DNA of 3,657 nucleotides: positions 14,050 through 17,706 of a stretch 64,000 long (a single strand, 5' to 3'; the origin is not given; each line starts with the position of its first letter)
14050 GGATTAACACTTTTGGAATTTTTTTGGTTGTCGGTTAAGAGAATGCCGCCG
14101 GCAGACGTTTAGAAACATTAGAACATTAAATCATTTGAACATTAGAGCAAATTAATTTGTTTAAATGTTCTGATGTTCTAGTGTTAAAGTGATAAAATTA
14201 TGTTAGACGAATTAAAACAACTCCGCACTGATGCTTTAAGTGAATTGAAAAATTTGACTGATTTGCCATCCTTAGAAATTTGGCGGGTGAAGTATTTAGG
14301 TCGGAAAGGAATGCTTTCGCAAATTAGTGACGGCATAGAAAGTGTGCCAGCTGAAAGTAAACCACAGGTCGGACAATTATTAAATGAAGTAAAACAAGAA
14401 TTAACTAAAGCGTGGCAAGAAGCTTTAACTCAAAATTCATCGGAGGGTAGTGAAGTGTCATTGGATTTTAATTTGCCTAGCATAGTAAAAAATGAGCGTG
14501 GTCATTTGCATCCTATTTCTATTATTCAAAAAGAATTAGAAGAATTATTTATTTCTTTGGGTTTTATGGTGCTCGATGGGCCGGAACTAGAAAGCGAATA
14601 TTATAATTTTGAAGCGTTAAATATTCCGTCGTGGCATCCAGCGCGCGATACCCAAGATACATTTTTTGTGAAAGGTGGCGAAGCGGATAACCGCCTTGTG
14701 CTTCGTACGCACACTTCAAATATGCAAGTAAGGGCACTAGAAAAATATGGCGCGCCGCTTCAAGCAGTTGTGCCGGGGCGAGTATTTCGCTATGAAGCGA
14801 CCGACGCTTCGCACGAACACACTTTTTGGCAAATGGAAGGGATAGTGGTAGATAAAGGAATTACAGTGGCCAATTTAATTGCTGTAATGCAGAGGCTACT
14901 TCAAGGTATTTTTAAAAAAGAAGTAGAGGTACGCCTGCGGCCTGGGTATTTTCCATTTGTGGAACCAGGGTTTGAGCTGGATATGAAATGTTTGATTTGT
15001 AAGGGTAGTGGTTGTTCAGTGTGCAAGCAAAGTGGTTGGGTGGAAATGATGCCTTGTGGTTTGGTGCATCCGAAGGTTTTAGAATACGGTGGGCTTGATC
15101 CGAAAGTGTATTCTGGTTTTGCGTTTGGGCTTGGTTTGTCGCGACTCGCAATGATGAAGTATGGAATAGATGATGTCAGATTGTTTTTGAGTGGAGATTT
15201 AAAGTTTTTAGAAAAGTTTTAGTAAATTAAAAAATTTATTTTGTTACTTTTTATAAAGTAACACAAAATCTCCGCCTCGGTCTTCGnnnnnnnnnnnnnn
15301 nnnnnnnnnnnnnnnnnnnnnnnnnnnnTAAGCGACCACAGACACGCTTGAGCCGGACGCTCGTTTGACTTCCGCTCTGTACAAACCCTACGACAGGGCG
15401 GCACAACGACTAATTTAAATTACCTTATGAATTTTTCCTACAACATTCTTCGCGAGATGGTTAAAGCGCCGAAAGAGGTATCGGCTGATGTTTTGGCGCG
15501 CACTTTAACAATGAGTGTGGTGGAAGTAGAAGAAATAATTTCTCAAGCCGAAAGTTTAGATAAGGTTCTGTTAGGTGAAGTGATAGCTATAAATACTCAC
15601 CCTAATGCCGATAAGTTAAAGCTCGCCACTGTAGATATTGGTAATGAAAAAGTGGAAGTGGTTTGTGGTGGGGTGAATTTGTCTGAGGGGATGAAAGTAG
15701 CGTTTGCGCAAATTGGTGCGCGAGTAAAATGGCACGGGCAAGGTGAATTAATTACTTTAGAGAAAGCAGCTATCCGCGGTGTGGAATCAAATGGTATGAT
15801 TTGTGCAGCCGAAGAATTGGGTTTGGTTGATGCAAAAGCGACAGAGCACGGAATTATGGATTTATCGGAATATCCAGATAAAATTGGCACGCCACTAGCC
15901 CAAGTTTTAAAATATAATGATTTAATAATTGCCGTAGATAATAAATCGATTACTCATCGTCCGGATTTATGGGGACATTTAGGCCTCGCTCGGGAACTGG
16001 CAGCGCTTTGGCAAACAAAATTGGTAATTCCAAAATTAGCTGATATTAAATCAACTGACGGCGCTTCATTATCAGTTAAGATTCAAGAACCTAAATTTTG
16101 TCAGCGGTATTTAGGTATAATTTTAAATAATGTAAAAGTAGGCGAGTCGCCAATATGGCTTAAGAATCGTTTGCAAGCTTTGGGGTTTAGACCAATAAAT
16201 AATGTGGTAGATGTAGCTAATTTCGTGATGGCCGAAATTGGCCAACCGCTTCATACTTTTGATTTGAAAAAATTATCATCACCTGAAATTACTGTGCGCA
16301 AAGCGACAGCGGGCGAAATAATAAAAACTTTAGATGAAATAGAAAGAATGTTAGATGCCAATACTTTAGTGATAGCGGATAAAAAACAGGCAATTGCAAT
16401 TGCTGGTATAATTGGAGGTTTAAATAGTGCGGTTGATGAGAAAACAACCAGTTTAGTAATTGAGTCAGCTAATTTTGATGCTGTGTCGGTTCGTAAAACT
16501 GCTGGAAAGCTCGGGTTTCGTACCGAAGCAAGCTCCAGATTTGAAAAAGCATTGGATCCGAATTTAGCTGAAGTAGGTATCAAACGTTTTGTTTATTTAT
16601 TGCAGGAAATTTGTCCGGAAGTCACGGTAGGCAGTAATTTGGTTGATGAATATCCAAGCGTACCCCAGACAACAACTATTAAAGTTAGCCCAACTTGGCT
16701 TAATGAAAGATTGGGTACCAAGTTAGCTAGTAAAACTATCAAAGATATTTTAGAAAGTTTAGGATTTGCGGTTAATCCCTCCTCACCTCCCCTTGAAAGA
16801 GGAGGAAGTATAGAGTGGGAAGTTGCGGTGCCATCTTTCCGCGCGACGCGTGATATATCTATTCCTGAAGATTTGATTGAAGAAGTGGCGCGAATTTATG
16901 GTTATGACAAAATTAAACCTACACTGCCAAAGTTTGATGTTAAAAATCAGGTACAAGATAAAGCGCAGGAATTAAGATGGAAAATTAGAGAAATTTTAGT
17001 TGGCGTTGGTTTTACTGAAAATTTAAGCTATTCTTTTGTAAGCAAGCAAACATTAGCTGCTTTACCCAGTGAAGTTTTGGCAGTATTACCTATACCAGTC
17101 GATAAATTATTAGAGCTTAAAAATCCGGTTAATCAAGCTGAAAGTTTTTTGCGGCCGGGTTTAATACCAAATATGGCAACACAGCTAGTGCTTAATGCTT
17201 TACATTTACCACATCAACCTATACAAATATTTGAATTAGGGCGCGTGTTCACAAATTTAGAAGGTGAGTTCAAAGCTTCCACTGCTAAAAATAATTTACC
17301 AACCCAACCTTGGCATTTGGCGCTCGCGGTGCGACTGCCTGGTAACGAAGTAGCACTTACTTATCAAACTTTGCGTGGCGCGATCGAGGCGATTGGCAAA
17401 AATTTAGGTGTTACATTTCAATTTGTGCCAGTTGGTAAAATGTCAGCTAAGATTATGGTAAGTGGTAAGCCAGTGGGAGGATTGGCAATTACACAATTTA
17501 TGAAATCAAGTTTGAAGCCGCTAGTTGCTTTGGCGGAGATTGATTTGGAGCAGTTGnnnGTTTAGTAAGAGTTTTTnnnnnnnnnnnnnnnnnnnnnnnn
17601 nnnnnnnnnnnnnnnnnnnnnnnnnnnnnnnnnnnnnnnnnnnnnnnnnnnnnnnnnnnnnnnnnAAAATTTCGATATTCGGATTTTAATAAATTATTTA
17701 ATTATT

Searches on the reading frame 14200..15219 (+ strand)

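Call 78: search_protein_families(library=pfam, proteins=[window:14200-15219:+], max_evalue=0.001)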
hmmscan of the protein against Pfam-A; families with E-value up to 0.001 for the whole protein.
window:14200-15219:+ (340 aa): 2 families
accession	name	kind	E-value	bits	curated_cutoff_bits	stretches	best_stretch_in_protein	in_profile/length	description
PF01409.25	tRNA-synt_2d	-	1.4e-89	300.3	19.8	1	88-340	2-246/246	tRNA synthetases class II core domain (F)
PF02912.23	Phe_tRNA-synt_N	-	1.2e-17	64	22.3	1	21-78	2-59/69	Aminoacyl tRNA synthetase class II, N-terminal domain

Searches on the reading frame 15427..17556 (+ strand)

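Call 78: search_protein_families(library=pfam, proteins=[window:15427-17556:+], max_evalue=0.001)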
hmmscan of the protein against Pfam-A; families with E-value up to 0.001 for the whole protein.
window:15427-17556:+ (710 aa): 4 families
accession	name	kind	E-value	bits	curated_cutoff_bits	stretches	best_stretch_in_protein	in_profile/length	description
PF03483.22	B3_4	-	3.3e-63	212.8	29.3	1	225-396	2-173/174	B3/4 domain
PF17759.6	tRNA_synthFbeta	-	1.6e-22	80.5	22.4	1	496-684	1-188/214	Phenylalanyl tRNA synthetase beta chain CLM domain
PF03484.21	B5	-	4.6e-19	68.8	28.6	1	418-493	1-67/67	tRNA synthetase B5 domain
PF01588.26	tRNA_bind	-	2.1e-15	57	27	1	49-141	3-82/96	Putative tRNA binding domain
